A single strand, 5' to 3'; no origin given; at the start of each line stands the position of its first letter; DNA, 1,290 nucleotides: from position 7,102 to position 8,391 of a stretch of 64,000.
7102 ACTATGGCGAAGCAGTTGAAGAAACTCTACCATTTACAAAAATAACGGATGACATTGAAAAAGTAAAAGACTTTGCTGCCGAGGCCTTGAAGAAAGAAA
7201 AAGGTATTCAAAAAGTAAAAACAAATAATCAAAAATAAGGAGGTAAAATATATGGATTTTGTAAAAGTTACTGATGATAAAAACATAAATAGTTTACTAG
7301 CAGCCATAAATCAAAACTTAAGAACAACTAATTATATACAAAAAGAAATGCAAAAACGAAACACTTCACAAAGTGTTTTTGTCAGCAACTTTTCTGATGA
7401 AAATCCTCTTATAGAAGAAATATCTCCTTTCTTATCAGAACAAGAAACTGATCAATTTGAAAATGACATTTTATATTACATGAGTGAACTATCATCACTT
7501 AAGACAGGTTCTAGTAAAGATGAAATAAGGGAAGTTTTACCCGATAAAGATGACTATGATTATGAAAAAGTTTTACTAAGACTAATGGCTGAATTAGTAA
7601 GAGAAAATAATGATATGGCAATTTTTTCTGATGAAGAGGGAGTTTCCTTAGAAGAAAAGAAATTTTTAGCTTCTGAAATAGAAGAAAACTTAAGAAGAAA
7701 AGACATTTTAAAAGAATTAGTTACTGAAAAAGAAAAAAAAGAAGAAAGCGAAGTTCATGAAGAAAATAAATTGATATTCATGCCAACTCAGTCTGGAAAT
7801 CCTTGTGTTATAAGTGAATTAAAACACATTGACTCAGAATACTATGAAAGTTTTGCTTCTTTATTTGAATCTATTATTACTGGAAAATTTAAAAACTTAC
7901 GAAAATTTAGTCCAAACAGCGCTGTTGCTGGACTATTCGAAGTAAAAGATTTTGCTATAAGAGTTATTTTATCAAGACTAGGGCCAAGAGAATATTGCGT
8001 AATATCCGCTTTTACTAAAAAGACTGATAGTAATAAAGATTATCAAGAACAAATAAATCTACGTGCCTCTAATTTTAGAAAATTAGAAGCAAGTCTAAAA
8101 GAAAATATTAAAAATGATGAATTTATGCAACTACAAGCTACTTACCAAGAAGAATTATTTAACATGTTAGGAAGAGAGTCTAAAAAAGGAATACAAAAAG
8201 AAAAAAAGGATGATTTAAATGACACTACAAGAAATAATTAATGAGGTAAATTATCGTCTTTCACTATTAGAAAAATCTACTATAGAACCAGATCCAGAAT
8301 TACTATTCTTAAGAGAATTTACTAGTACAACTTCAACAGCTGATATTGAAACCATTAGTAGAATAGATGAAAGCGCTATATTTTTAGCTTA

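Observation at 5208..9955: Self-contained three-gene operon: Fe-S DinG/XPD-like helicase, an acidic RelE-fold-like protein and a 578-aa helical protein of unknown function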

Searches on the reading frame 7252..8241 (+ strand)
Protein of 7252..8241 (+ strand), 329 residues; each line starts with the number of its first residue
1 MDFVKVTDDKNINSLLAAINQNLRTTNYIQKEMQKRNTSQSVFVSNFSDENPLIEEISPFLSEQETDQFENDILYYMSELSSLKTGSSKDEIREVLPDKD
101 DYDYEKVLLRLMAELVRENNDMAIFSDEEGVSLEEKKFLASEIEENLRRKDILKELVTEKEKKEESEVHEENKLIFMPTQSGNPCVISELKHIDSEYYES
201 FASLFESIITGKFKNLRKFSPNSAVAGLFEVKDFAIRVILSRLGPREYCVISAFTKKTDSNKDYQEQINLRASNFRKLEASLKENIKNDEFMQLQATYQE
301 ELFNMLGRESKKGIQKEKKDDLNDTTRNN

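Call 5: search_protein_families(library=pfam, proteins=[window:7252-8241:+], max_evalue=1)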
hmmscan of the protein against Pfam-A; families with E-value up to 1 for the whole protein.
window:7252-8241:+ (329 aa): 1 family
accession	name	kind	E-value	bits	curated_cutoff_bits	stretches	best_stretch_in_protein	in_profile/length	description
PF21809.3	Glyco_hydro_84_hel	-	0.47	10.9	27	1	15-62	12-62/131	Bacterial GH84, post-catalytic domain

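Call 6: search_protein_families(library=padloc, proteins=[window:7252-8241:+], max_evalue=1)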
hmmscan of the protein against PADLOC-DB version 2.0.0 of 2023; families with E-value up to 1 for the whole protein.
window:7252-8241:+ (329 aa): 0 families

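Call 7: search_protein_families(library=ncbifam, proteins=[window:7252-8241:+], max_evalue=1)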
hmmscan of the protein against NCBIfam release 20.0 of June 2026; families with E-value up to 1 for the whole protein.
window:7252-8241:+ (329 aa): 0 families

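Call 9: find_homologous_proteins(query=window:7252-8241:+)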
Query window:7252-8241:+ (329 aa): 24 proteins with E <= 0.001 among 2442 candidates.
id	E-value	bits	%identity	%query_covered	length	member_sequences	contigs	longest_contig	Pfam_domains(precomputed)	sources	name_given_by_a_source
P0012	5.8e-198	674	97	100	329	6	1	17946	-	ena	-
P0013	3.8e-194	662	95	100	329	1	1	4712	-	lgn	-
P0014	7.0e-194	661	95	100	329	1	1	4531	-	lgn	-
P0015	1.7e-193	660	95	100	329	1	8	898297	-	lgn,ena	-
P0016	2.7e-193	659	94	100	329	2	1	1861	-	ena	-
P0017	5.2e-193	658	95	100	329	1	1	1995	-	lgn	-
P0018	6.6e-193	658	94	100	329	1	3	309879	-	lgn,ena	-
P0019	7.4e-193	658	95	100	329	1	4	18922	-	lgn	-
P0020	2.0e-192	656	95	100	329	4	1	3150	-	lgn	-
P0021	3.4e-192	655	94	100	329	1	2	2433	-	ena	-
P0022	3.1e-190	649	94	100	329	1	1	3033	-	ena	-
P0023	7.5e-184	628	90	100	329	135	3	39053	-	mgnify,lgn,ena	mgnify:FL=1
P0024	1.1e-172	591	86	100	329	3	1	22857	-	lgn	-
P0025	2.8e-164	564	83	100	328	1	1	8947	-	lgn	-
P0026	3.9e-129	448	68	97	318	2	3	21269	-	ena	-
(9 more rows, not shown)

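Call 12: find_related_loci(query=A2, collection=genome_contigs, flank=10000)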
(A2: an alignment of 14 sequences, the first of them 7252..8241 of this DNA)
Query A2 (329 aa) in genome_contigs; peptide patterns used: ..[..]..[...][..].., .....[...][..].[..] (x = any residue, [..] = any of these).
65 stretches matched a pattern; 26 encode a relative of the query (tblastn E <= 1e-3); 26 distinct loci.
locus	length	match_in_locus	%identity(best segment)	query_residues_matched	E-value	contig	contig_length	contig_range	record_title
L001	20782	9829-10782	59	1-318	2e-123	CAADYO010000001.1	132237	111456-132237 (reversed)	MAG TPA_asm: Bacilli bacterium, isolate HGM10849, WGS project CAADYO010000000 data, contig: ERS396355_17_k85_601, whole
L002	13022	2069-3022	58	1-318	3e-119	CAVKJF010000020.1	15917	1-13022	bacterium isolate G02637-L1_cleanbin_000040 genome assembly, contig: Spades_G02637-L1_contig_1526, whole genome shotgun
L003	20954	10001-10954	57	1-318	4e-119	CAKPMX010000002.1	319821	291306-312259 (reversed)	MAG: uncultured Bacilli bacterium isolate REFINED_METABAT215_TOP10_CONTIGS_1500_ASSEMBLY_K77_MERGED__Nepal_MoBio_Fiber-H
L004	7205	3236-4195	61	1-321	3e-113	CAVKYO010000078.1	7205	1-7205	Acidaminococcus fermentans isolate H07683-L1_cleanbin_000030 genome assembly, contig: Spades_H07683-L1_contig_8984, whol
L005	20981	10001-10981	45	1-328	6e-78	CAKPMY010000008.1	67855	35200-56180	MAG: uncultured Bacilli bacterium isolate REFINED_METABAT215_TOP10_CONTIGS_1500_ASSEMBLY_K77_MERGED__Hadza_MoBio_hadza-A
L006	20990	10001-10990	40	1-329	3e-63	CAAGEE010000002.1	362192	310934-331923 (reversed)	MAG TPA_asm: Bacilli bacterium, isolate HGM10852, WGS project CAAGEE010000000 data, contig: SRS476155_44_k119_10811, who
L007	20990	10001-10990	39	1-329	4e-62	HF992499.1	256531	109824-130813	Mycoplasma sp. CAG:877 genomic scaffold, scf53, whole genome shotgun sequence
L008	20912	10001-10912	40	1-308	5e-60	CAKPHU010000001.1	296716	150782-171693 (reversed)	MAG: uncultured Bacilli bacterium isolate REFINED_METABAT215_TOP10_CONTIGS_1500_ASSEMBLY_K77_MERGED__Hadza_MoBio_C-REDO_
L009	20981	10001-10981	39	1-328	1e-59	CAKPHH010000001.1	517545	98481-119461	MAG: uncultured Bacilli bacterium isolate REFINED_METABAT215_TOP10_CONTIGS_1500_ASSEMBLY_K77_MERGED__Hadza_MoBio_hadza-I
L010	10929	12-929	37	17-321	2e-57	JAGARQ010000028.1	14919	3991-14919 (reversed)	MAG: Bacilli bacterium isolate RGIG8711 Water_deer_Colon-3__c159028, whole genome shotgun sequence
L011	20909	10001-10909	37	17-318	2e-57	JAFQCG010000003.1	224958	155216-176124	MAG: Bacilli bacterium isolate RGIG1688 Goat_Cecum-2__c246, whole genome shotgun sequence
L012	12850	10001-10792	36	62-324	3e-46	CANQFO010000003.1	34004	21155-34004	MAG: uncultured Bacilli bacterium isolate Lapin-007__bin24 genome assembly, contig: Lapin-007__NODE_368_length_34004_cov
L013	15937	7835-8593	40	69-313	3e-50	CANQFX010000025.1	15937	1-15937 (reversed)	MAG: uncultured Bacilli bacterium isolate Lapin-008__bin25 genome assembly, contig: Lapin-008__NODE_4031_length_15937_co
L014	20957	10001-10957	35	1-318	2e-51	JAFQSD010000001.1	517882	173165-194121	MAG: Bacilli bacterium isolate RGIG2101 Goat_Colon-3__c54032, whole genome shotgun sequence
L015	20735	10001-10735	34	69-310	9e-41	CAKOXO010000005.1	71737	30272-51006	MAG: uncultured Bacilli bacterium isolate REFINED_METABAT215_TOP10_CONTIGS_1500_ASSEMBLY_K77_MERGED__Hadza_MoBio_hadza-E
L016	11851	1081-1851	35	65-320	2e-40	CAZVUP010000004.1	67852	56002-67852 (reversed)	MAG TPA_asm: uncultured Muribaculaceae bacterium isolate SRP278969_co2_176 genome assembly, contig: NODE_187_length_6785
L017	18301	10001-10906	31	1-302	3e-39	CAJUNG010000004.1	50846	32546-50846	MAG TPA_asm: uncultured Bacilli bacterium isolate MGBC162581 genome assembly, contig: MGBC162581.4, whole genome shotgun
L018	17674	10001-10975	32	1-318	7e-38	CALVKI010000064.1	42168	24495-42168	MAG: uncultured Bacilli bacterium isolate E13__bin56 genome assembly, contig: E13__k127_1523202, whole genome shotgun se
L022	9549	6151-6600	35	161-313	1e-21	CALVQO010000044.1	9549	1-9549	MAG: uncultured Bacilli bacterium isolate BRZ_EH__bin21 genome assembly, contig: BRZ_EH__NODE_13132_length_9549_cov_13.3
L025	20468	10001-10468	33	147-306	1e-17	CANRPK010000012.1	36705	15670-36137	MAG: uncultured Bacilli bacterium isolate Lapin-018__bin95 genome assembly, contig: Lapin-018__NODE_910_length_36705_cov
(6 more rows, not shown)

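Call 25: predict_structure(alignment_id=A2)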
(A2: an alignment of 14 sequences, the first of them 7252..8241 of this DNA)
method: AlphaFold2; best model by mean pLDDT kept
length: 329 residues; sequences in the alignment: 14
mean_pLDDT: 76.2   pTM: 0.44
mean pLDDT of the five models: 76.2, 73.6, 73.5, 72.9, 72.8
residues with pLDDT >= 90: 113; 70-90: 127; 50-70: 36; < 50: 53
segments of 3 or more residues with pLDDT < 50: 38-64, 165-168, 310-329
pLDDT, mean of each block of 10 residues (from residue 1): 54 76 80 56 27 38 64 93 91 89 86 92 86 89 93 88 53 90 88 89 91 79 69 87 90 75 80 88 91 93 80 32 33
secondary structure, 60 per line:
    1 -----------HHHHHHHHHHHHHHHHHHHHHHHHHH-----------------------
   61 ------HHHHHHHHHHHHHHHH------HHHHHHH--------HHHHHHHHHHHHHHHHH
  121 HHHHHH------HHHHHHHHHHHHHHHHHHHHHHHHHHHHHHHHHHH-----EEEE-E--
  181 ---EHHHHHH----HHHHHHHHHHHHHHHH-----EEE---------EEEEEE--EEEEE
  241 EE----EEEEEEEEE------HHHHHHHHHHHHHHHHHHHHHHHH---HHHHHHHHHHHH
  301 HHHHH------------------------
elements in order: H12-37 H67-82 H89-95 H104-126 H133-167 E173-176 H185-190 H195-210 E216-218 E228-233 E236-242 E247-255 H262-285 H289-305

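Call 28: fold_search(model_id=the predicted structure, library=pdb)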
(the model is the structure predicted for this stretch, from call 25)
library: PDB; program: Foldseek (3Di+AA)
matches with E <= 10: 338; with E <= 0.001: 2
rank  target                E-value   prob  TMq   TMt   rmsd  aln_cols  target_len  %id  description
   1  6af4_A                2.5e-04  1.00  0.25  0.59   4.0       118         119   14  Toxin-Antitoxin module from Streptococcus pneumoniae (released 2019-08-14)
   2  6af4_C                2.9e-04  1.00  0.24  0.58   4.5       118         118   14  Toxin-Antitoxin module from Streptococcus pneumoniae (released 2019-08-14)
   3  6af3_A                1.1e-03  1.00  0.24  0.59   4.1       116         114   12  Toxin-Antitoxin module from Streptococcus pneumoniae (released 2019-08-14)
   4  6af4_G                1.1e-03  1.00  0.24  0.59   4.4       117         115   11  Toxin-Antitoxin module from Streptococcus pneumoniae (released 2019-08-14)
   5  7awk                  1.6e-03  1.00  0.24  0.60   3.0       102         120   14  Crystal structure of the HigB1 toxin mutant K95A from Mycobacterium tuberculosis (Rv1955) (released 2021-11-24)
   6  6af3_C                2.5e-03  1.00  0.23  0.55   4.6       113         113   13  Toxin-Antitoxin module from Streptococcus pneumoniae (released 2019-08-14)
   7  7nbu_Y                4.0e-03  1.00  0.25  0.61   3.2       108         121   14  Structure of the HigB1 toxin mutant K95A from Mycobacterium tuberculosis (Rv1955) and its target, the cspA mRNA, on th (released 2022-03-02)
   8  6af3_E                8.2e-03  1.00  0.25  0.58   4.3       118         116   12  Toxin-Antitoxin module from Streptococcus pneumoniae (released 2019-08-14)
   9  7csr_B                1.3e-02  0.87  0.22  0.18  14.0       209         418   12  Structure of Ephexin4 R676L (released 2021-02-24)
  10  7cso_D                3.2e-02  0.77  0.22  0.18  14.1       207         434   12  Structure of Ephexin4 DH-PH-SH3 (released 2021-02-24)
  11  7cso_B                3.6e-02  0.60  0.21  0.17  13.9       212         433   13  Structure of Ephexin4 DH-PH-SH3 (released 2021-02-24)
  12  3bpq_B                7.4e-02  0.99  0.20  0.66   2.8        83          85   12  Crystal Structure of RelB-RelE antitoxin-toxin complex from Methanococcus jannaschii (released 2008-12-23)
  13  7cso_A                7.4e-02  0.51  0.21  0.17  13.3       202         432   12  Structure of Ephexin4 DH-PH-SH3 (released 2021-02-24)
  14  5jaa_D                8.2e-02  0.82  0.19  0.44   6.0       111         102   14  Crystal structure of the HigBA2 toxin-antitoxin complex (released 2017-04-05)
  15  7csp_B                8.7e-02  0.54  0.21  0.16  14.8       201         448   13  Structure of Ephexin4 IDPSH (released 2021-02-24)
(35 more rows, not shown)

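Call 31: search_protein_families(library=phrogs, proteins=[window:7252-8241:+], max_evalue=1)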
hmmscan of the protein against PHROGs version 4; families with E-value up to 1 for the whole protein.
window:7252-8241:+ (329 aa): 1 family
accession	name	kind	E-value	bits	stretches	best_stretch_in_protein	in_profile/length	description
phrog_24258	-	unknown function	0.71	11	1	87-168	29-110/122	-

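Call 32: search_solved_structures(query=A2, max_evalue=10)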
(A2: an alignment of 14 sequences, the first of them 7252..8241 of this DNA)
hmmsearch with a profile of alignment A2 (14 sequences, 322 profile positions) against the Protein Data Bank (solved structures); distinct sequences matched with E-value up to 10: 0.

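Call 43: find_related_loci(query=A4, collection=viral_contigs, flank=10000)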
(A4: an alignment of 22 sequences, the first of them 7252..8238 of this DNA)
Query A4 (329 aa) in viral_contigs; peptide patterns used: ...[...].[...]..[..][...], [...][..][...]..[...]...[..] (x = any residue, [..] = any of these).
50 stretches matched a pattern, but none encodes a relative of the query by tblastn (E <= 1e-3).

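Call 45: find_related_loci(query=A4, collection=metagenome_contigs, flank=8000)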
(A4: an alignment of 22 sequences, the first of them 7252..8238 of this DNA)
Query A4 (329 aa) in metagenome_contigs; peptide patterns used: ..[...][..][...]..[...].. (x = any residue, [..] = any of these).
253 stretches matched a pattern; 30 encode a relative of the query (tblastn E <= 1e-3); 30 distinct loci.
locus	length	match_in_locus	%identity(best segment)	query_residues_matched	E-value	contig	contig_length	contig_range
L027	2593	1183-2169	90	1-329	0e+0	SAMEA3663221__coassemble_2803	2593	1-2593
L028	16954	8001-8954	59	1-318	1e-123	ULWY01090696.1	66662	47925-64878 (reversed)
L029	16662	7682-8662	45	1-328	4e-78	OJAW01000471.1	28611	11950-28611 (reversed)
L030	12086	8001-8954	59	1-318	6e-123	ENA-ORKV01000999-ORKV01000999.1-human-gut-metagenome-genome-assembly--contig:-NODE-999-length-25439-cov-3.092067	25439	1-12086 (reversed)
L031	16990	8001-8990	40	1-329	2e-63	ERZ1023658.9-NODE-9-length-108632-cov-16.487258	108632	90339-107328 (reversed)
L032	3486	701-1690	39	1-329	7e-63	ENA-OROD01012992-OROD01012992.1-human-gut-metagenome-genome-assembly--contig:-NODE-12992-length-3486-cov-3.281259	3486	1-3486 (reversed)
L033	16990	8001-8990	39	1-329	9e-63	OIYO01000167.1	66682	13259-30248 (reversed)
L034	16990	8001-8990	39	1-329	2e-62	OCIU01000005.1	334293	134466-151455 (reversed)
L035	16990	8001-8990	39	1-329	8e-63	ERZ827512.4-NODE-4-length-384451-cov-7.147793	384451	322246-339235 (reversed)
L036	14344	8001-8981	39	1-328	1e-59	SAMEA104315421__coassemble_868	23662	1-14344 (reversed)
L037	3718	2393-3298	37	1-329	8e-56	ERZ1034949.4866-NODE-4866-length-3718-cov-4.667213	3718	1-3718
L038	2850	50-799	38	69-318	3e-53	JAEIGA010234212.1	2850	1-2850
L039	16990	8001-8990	39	1-329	2e-62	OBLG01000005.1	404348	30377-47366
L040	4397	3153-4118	35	15-329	4e-48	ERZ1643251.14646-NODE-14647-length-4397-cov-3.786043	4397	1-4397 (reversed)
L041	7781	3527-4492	35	15-329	1e-47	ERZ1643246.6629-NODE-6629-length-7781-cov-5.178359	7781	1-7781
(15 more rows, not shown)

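Call 72: search_protein_families(library=padloc, alignment_id=A4, max_evalue=0.01)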
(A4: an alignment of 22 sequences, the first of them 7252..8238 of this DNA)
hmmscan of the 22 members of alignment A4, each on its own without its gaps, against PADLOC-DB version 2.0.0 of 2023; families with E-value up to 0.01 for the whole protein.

A. member 1, window:7252-8238:+ (329 aa): 0 families

B. families by the number of members that match (of 22 scanned): 2 families
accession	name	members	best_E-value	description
PDLC03894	NsnC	6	4.6e-05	-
PDLC03703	HEase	1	0.0027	homing endonuclease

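Call 77: search_protein_families(library=padloc, proteins=[L012:9812-10792:+, L013:7607-8605:+, L014:6994-7971:+, L014:10001-10969:+, L015:9773-10789:+, L016:883-1851:+, L017:9995-10987:+, L018:9980-10993:+, L018:12945-13925:+, L022:5701-6618:+], max_evalue=0.05)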
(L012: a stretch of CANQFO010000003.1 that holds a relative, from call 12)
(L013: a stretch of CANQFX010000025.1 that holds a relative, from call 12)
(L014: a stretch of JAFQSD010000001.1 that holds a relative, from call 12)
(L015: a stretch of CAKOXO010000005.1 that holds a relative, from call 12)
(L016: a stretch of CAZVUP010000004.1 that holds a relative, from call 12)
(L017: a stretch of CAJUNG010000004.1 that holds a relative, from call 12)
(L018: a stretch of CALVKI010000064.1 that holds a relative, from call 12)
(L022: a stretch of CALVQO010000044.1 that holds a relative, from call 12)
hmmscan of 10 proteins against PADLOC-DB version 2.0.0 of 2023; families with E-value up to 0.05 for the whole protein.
L012:9812-10792:+ (327 aa): 0 families

L013:7607-8605:+ (333 aa): 0 families

L014:6994-7971:+ (326 aa): 1 family
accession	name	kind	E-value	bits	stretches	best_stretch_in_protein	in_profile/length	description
PDLC03894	NsnC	-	0.0006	17.4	1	217-280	222-290/294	-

L014:10001-10969:+ (323 aa): 1 family
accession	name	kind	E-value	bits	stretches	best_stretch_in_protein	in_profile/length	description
PDLC03894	NsnC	-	0.00085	17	1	234-272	248-285/294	-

L015:9773-10789:+ (339 aa): 0 families

L016:883-1851:+ (323 aa): 0 families

L017:9995-10987:+ (331 aa): 1 family
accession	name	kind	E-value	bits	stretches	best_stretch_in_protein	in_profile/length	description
PDLC03894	NsnC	-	8.2e-05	20.3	1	238-283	247-291/294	-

L018:9980-10993:+ (338 aa): 0 families

L018:12945-13925:+ (327 aa): 0 families

L022:5701-6618:+ (306 aa): 0 families
